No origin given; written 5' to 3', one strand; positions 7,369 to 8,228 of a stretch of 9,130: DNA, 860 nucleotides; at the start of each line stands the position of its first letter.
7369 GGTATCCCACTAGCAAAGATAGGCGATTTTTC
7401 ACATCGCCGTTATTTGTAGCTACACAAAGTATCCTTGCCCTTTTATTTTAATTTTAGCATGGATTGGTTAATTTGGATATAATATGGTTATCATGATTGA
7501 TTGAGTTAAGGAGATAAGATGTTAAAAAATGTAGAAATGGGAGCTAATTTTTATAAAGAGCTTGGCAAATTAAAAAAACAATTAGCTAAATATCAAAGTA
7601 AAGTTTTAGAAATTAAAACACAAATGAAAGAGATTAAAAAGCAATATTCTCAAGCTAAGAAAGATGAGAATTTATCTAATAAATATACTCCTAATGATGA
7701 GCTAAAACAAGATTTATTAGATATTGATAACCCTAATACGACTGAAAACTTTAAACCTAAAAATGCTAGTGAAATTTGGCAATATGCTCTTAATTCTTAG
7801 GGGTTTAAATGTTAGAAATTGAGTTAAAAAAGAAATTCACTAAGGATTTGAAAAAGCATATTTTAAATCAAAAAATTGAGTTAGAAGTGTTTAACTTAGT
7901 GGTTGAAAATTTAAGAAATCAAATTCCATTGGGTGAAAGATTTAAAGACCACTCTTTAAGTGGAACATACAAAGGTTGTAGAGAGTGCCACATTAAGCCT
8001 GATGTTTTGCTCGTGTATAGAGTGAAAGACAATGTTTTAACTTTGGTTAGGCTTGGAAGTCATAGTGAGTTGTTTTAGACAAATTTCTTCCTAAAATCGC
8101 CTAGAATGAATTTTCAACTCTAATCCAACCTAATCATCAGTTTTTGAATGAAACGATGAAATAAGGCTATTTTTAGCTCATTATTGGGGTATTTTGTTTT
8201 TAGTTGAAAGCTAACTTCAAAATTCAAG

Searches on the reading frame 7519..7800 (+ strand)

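Call 3: search_protein_families(library=pfam, proteins=[window:7519-7800:+], max_evalue=0.01)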
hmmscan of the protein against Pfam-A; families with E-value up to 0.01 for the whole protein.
window:7519-7800:+ (93 aa): 5 families
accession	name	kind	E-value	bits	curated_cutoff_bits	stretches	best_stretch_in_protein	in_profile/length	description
PF20994.3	CENPU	-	0.0011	19.1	27.8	1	12-83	91-163/200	CENPU protein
PF05546.16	She9_MDM33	-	0.0021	18.3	22.2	1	12-55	29-72/198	She9 / Mdm33 family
PF21121.2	Nup49_C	-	0.0027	18.7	28.5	1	11-52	6-47/87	Nucleoporin Nup49 C-terminal helical region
PF06419.17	COG6_N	-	0.0035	17.9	27.4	1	9-51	29-71/114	Conserved oligomeric complex COG6, N-terminal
PF24922.1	ACBP4_C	-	0.0077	16.9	31.2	0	9-46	41-78/105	Acyl-CoA-binding domain-containing protein 4-6, C-terminal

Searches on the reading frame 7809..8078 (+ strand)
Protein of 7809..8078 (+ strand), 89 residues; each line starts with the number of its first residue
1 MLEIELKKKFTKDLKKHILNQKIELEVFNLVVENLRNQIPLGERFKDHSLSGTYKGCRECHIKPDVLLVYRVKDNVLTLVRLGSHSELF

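Call 3: search_protein_families(library=pfam, proteins=[window:7809-8078:+], max_evalue=0.01)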
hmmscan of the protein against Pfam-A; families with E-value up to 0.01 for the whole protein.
window:7809-8078:+ (89 aa): 2 families
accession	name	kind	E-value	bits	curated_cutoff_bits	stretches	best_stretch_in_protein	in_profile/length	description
PF15738.11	YafQ_toxin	-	3.2e-30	104.7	30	1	3-89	2-87/88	Bacterial toxin of type II toxin-antitoxin system, YafQ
PF05016.21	ParE_toxin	-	2.7e-09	37.9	23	1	4-88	1-88/89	ParE toxin of type II toxin-antitoxin system, parDE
